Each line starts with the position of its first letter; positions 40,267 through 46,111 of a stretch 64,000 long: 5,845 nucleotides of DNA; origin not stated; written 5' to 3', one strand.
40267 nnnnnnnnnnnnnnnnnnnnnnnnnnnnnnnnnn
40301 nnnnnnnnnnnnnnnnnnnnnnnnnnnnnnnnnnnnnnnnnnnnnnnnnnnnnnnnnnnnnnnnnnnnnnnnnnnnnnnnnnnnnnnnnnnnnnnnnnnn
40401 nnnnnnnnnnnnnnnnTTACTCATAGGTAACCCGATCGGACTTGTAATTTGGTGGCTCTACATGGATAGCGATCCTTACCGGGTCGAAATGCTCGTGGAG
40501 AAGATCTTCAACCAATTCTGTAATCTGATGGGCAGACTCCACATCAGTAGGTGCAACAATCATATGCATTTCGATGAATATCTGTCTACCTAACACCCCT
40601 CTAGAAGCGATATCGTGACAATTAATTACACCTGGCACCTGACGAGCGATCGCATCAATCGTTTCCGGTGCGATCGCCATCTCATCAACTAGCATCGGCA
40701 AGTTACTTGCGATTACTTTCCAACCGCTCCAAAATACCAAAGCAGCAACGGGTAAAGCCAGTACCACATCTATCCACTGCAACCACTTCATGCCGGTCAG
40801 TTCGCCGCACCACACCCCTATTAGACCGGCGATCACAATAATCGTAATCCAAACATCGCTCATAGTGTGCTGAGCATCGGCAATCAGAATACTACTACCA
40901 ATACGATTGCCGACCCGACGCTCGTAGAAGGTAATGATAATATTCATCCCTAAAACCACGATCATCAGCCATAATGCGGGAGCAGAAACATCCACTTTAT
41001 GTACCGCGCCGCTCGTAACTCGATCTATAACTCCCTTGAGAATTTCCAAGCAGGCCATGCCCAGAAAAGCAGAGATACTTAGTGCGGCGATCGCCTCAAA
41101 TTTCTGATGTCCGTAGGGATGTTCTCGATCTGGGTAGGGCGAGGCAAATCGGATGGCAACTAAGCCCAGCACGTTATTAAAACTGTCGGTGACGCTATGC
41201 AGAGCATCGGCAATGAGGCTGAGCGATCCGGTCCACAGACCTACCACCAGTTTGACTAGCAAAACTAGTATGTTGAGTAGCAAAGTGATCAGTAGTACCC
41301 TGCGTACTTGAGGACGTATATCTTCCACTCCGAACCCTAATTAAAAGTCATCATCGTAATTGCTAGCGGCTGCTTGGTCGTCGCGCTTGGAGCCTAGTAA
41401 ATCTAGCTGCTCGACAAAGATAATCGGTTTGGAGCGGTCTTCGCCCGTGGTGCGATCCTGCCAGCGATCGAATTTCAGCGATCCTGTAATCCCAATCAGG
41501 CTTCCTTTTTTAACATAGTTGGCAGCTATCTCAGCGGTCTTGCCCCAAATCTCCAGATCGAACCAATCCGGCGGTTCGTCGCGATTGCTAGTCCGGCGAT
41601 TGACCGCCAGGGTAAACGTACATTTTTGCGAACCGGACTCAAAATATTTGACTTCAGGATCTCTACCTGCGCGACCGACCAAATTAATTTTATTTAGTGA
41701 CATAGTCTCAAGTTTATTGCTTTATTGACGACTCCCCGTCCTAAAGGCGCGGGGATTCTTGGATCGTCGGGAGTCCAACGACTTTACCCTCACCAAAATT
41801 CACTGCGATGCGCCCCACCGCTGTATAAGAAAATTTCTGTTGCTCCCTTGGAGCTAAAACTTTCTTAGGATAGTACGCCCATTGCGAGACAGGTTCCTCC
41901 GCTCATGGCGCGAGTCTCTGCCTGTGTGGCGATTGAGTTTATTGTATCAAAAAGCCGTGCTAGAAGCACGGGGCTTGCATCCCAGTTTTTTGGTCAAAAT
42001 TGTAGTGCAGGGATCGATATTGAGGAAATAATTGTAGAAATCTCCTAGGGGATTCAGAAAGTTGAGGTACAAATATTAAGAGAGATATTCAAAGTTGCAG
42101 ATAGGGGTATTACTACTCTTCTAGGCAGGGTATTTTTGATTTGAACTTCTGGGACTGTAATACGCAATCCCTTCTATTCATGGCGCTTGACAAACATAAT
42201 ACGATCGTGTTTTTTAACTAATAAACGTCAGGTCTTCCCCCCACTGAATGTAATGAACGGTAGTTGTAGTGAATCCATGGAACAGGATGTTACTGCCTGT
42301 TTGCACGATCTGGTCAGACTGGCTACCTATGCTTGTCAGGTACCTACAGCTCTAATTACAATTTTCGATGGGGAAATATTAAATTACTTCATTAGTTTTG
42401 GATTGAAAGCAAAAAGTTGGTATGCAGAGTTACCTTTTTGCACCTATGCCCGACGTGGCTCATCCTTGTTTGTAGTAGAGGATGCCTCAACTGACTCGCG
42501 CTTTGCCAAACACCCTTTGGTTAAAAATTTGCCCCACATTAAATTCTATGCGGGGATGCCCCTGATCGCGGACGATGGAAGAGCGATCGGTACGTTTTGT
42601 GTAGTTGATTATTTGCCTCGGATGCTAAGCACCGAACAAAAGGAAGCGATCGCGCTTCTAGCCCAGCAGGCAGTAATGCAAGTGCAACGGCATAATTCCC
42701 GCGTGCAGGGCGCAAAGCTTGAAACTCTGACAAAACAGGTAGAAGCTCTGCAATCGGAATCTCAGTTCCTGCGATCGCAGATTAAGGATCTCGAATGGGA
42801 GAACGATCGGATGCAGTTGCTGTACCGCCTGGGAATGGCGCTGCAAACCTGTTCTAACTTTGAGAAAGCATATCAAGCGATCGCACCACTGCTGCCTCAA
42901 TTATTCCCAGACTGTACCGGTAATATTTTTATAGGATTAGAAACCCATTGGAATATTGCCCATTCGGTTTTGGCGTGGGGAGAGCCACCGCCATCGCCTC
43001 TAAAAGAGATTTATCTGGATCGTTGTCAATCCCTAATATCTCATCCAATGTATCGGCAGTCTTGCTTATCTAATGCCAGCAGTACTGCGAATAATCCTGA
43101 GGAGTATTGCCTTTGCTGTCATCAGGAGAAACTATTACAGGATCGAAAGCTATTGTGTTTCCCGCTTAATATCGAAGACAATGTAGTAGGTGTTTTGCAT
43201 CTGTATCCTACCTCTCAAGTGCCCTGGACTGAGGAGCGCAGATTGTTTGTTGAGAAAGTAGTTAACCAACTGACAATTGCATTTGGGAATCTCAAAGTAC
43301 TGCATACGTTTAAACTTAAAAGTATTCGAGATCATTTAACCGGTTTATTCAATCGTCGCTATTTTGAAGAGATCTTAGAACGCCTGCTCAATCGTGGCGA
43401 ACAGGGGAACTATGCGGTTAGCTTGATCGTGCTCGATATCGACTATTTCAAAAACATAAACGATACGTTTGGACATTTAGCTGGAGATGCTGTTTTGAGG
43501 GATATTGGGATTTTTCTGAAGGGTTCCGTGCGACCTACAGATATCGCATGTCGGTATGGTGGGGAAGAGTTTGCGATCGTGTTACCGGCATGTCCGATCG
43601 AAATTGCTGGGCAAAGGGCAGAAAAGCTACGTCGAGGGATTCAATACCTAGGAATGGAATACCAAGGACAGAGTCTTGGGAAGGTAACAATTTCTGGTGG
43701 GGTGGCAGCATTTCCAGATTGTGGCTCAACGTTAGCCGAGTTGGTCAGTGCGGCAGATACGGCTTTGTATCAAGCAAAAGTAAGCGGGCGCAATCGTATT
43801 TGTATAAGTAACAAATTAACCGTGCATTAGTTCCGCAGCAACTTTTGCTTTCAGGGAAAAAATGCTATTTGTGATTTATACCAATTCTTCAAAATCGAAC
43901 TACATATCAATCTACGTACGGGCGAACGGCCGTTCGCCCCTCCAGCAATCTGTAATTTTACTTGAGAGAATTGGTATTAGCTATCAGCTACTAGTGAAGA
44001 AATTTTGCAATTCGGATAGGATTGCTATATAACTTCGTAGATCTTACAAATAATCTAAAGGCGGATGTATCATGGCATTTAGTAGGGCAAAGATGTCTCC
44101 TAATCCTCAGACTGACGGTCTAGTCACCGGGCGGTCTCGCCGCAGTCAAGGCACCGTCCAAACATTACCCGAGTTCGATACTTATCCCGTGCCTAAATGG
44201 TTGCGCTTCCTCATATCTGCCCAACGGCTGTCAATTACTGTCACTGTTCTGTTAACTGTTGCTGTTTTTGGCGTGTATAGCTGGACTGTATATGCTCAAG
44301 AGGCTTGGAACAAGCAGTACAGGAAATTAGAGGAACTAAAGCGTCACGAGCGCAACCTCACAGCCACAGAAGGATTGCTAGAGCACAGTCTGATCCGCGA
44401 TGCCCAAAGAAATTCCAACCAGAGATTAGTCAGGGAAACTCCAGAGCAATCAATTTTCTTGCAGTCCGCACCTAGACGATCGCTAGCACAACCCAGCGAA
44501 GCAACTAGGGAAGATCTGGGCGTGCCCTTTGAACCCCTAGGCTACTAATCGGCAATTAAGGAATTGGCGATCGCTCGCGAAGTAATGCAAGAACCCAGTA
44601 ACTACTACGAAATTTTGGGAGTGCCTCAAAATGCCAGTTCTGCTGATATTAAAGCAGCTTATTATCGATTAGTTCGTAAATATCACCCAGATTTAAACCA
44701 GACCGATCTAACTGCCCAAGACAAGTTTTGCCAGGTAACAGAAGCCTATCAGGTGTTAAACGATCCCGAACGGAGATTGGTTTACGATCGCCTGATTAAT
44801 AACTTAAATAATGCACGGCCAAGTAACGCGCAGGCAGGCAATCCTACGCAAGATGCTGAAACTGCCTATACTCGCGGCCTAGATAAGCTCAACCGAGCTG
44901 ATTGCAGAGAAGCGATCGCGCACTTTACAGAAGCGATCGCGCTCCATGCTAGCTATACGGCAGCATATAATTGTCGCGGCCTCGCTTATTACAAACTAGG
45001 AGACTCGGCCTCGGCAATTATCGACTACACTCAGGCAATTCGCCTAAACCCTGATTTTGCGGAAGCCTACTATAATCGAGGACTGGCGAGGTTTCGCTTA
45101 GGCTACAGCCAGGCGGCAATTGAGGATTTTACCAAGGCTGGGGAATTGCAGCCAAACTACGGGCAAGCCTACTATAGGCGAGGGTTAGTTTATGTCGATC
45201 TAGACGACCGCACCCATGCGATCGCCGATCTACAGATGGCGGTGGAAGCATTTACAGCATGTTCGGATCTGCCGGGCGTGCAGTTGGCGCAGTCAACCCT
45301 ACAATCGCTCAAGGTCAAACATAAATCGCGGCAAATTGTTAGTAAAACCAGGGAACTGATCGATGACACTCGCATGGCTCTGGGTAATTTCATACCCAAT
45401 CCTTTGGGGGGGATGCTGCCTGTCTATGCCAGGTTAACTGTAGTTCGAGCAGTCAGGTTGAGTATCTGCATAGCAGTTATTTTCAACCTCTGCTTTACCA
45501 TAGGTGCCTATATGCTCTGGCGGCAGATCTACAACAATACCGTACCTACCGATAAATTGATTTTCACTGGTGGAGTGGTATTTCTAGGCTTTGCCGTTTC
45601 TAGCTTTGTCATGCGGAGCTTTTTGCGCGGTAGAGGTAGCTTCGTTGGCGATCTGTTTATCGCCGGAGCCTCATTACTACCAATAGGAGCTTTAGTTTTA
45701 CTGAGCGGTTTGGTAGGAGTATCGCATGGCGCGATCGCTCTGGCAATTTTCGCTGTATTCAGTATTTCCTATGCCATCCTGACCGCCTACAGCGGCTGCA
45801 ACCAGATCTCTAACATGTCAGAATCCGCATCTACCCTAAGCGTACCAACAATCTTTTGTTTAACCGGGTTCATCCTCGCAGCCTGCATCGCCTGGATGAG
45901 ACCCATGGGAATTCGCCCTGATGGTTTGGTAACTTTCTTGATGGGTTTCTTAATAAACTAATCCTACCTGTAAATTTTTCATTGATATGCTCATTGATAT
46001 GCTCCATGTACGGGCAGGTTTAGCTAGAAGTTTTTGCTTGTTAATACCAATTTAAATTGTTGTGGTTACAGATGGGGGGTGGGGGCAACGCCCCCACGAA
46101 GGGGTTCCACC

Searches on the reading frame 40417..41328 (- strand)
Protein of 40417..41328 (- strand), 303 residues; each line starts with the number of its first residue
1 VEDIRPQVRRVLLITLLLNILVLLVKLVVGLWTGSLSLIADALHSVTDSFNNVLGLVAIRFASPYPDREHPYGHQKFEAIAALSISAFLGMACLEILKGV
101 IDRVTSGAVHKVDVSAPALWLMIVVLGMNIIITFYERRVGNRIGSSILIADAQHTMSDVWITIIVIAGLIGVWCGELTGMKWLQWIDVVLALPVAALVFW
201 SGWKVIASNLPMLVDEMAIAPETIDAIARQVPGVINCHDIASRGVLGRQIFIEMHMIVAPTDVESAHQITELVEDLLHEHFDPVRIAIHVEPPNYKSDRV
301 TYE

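Call 75: search_protein_families(library=pfam, proteins=[window:40417-41328:-])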
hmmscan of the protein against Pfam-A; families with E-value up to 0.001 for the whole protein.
window:40417-41328:- (303 aa): 2 families
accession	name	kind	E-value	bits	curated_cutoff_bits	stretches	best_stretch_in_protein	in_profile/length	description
PF01545.26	Cation_efflux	-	1.4e-43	149.4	26.6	1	12-214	1-198/198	Cation efflux family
PF16916.11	ZT_dimer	-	4.3e-17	62.3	26.7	1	222-292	7-77/78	Dimerisation domain of Zinc Transporter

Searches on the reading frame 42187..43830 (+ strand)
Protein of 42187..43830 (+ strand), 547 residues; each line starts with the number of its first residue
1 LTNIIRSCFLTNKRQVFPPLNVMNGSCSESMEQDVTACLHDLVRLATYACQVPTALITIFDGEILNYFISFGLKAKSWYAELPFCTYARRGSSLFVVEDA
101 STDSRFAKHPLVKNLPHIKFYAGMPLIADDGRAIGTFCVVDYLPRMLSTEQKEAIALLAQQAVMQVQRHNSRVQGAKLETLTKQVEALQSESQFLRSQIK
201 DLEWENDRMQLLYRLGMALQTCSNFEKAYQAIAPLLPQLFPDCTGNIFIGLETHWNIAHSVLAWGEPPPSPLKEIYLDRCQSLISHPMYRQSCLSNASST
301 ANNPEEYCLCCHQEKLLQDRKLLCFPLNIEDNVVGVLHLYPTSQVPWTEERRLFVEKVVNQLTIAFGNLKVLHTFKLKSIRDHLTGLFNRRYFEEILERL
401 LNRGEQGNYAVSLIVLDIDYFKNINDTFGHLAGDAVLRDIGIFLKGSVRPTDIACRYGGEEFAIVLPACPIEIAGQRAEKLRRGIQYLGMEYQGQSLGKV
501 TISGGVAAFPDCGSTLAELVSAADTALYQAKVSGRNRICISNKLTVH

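Call 24: search_protein_families(library=pfam, proteins=[window:42187-43830:+])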
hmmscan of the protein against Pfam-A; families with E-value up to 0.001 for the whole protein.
window:42187-43830:+ (547 aa): 4 families
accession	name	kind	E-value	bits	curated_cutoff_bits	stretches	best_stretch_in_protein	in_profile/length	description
PF00990.26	GGDEF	-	5.8e-47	159.9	23.8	1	380-537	2-161/161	Diguanylate cyclase, GGDEF domain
PF01590.32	GAF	-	2.1e-16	61.1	22.4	2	36-164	3-131/133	GAF domain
PF13185.12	GAF_2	-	8.2e-12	45.9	28.6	2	297-365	65-134/136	GAF domain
PF13492.12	GAF_3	-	6.3e-08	33.5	27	1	228-365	5-126/129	GAF domain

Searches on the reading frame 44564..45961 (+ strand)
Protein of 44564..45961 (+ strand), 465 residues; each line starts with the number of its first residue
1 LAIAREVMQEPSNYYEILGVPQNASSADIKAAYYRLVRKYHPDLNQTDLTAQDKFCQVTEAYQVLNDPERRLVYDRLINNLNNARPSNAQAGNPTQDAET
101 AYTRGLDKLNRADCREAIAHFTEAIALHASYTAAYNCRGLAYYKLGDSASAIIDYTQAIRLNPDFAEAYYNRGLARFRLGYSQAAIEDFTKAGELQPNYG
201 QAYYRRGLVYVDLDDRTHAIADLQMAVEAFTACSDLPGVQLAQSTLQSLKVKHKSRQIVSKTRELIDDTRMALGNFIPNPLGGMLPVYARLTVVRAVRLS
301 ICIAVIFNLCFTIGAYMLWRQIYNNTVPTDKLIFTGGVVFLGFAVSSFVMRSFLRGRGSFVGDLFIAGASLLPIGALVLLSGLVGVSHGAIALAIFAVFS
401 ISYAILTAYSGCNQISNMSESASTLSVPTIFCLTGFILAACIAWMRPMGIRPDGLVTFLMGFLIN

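Call 24: search_protein_families(library=pfam, proteins=[window:44564-45961:+])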
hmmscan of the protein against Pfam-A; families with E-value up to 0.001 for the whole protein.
window:44564-45961:+ (465 aa): 13 families
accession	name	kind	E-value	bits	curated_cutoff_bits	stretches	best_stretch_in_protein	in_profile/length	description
PF00226.36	DnaJ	-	3.4e-24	85.2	27.8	1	13-75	1-63/63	DnaJ domain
PF13414.12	TPR_11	-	4.8e-20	71.4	26.8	2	146-180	8-42/42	TPR repeat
PF00515.34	TPR_1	-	6.8e-20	70.4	27.8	2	134-165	3-34/34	Tetratricopeptide repeat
PF07719.23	TPR_2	-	8.3e-19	66.5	27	2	133-164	2-33/34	Tetratricopeptide repeat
PF13181.12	TPR_8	-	4.5e-16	58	25.7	2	134-164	3-33/34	Tetratricopeptide repeat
PF13432.12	TPR_16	-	1.5e-12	48.1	32.7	2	138-192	3-57/65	Tetratricopeptide repeat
PF13431.12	TPR_17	-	5.7e-11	42.2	24.4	1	155-185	2-32/34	Tetratricopeptide repeat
PF13371.12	TPR_9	-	6.3e-10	39.4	35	1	151-200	14-63/73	Tetratricopeptide repeat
PF13525.12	YfiO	-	4.9e-06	26.9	25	0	96-176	3-89/203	Outer membrane lipoprotein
PF25575.1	TPR_BSK1_C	-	0.00021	21.6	42.2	0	96-170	40-115/118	Serine/threonine-protein kinase BSK1-like, TPR repeats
PF13428.12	TPR_14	-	0.00023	22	23.5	0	134-173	3-42/44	Tetratricopeptide repeat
PF13424.12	TPR_12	-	0.0003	21.4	30.1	0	99-161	4-74/77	Tetratricopeptide repeat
PF13174.12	TPR_6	-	0.00055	20.9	26.3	0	139-164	7-32/33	Tetratricopeptide repeat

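Call 25: find_related_loci(query=window:44564-45961:+, collection=genome_contigs, flank=10000)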
Query window:44564-45961:+ (465 aa) in genome_contigs; peptide patterns used: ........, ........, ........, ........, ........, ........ (x = any residue, [..] = any of these).
600 stretches matched a pattern (row limit reached: there are more); 498 encode a relative of the query (tblastn E <= 1e-3); the best 80 are kept; 80 distinct loci.
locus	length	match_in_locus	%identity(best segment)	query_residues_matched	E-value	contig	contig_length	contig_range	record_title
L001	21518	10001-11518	45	74-232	1e-30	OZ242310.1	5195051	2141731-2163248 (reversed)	MAG: Candidatus Poribacteria bacterium isolate 20da2b61-0884-4a9e-940d-2acfcc06f24a genome assembly, chromosome: 1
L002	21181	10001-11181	44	87-250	9e-29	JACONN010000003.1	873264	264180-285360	MAG: Hormoscilla sp. GM7CHS1pb tig00001524, whole genome shotgun sequence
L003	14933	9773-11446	46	98-266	5e-28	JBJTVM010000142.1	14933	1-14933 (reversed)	MAG: Pseudanabaena sp. isolate samp_4445_concoct_1532 samp_4445_359207, whole genome shotgun sequence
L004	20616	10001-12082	34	7-236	8e-29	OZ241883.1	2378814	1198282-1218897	MAG: Candidatus Oxydemutator sp. isolate ab8917f1-825d-4d05-ac93-14152a76d45d genome assembly, chromosome: 1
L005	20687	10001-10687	49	85-230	1e-27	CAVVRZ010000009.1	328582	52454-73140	MAG: uncultured cyanobacterium isolate MFD02832.bin.1.22 genome assembly, contig: contig_35941, whole genome shotgun seq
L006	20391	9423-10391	46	74-229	2e-27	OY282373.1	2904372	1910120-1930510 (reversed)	MAG: uncultured Nitrospirales bacterium genome assembly, chromosome: 1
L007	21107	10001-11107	46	61-228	1e-26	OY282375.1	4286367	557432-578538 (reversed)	MAG: uncultured Candidatus Entotheonella sp. genome assembly, chromosome: 1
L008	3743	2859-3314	39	93-250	1e-26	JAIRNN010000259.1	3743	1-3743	MAG: Spirochaetaceae bacterium isolate Cd354_bin30 k119_2282623, whole genome shotgun sequence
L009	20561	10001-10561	44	87-250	2e-26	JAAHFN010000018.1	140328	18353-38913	MAG: Oscillatoria sp. SIO1A7 1A7_NODE_18, whole genome shotgun sequence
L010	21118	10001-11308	42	74-255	4e-26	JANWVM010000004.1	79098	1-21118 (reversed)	MAG: Gloeomargarita sp. SKYG116 NODE_4_length_79098_cov_270.421938, whole genome shotgun sequence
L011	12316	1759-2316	43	98-249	4e-26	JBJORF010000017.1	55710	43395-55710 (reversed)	MAG: Cyanobacteriota bacterium isolate yakimariver_2019_sw_WHONDRS-S19S_0060_F_bin.18 scaffold_19, whole genome shotgun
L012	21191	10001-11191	44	93-228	5e-26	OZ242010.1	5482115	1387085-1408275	MAG: Candidatus Latescibacterota bacterium isolate 318c57a3-5c92-4b38-acc3-b9680ed3e2d2 genome assembly, chromosome: 1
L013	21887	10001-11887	44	85-275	5e-26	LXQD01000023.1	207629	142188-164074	Nostoc minutum NIES-26 scaffold12.1, whole genome shotgun sequence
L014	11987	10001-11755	43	93-273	9e-26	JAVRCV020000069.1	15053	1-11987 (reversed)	MAG: Aulosira sp. ZfuVER01 Aulosira_sp_ZfuVER01_69, whole genome shotgun sequence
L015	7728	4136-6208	38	92-287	5e-25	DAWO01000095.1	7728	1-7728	MAG TPA_asm: Methanolinea sp. UBA477 UBA477_contig_31885, whole genome shotgun sequence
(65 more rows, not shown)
